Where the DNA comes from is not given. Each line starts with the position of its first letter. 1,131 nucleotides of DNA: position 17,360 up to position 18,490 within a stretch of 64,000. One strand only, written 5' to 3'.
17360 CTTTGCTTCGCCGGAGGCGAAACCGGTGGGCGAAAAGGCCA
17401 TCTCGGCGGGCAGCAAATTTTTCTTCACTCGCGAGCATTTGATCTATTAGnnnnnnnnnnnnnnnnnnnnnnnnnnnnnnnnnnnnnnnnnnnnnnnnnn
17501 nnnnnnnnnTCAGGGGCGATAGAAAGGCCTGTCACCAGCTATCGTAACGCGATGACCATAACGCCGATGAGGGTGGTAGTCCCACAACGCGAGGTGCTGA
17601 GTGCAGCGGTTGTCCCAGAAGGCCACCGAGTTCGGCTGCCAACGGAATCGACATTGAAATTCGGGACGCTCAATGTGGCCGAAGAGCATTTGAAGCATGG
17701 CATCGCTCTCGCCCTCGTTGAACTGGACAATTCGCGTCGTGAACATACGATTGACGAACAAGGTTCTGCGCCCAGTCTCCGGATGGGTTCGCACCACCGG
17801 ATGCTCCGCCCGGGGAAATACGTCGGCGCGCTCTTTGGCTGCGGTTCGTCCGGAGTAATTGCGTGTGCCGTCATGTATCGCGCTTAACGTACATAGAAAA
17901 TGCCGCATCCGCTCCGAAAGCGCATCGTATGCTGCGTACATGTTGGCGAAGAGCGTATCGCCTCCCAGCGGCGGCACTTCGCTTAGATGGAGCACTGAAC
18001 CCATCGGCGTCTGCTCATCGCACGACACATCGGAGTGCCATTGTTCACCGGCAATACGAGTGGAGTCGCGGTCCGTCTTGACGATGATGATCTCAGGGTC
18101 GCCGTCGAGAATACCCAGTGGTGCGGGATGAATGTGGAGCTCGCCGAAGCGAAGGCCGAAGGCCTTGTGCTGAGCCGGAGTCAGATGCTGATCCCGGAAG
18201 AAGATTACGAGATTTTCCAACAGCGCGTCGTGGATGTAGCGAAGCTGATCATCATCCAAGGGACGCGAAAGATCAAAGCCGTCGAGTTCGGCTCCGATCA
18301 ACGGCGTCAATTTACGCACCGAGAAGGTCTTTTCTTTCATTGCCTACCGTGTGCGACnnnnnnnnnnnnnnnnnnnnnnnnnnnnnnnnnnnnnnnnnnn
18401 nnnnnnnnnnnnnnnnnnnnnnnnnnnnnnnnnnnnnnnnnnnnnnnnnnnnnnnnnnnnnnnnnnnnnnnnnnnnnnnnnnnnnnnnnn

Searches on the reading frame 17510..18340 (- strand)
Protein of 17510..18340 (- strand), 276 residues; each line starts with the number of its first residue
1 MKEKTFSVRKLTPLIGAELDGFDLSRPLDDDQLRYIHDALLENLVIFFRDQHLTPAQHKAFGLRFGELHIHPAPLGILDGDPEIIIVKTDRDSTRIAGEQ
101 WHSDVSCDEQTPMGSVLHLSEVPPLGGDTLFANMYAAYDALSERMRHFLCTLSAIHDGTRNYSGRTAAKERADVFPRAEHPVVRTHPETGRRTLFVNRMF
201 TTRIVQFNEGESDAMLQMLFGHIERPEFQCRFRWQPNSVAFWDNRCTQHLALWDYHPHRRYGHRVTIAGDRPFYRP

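Call 37: search_protein_families(library=pfam, proteins=[window:17510-18340:-], max_evalue=0.0001)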
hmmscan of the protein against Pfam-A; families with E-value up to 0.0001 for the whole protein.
window:17510-18340:- (276 aa): 1 family
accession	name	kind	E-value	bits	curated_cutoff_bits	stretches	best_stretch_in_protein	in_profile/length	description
PF02668.22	TauD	-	5.4e-70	236.8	27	1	8-266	2-267/267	Taurine catabolism dioxygenase TauD, TfdA family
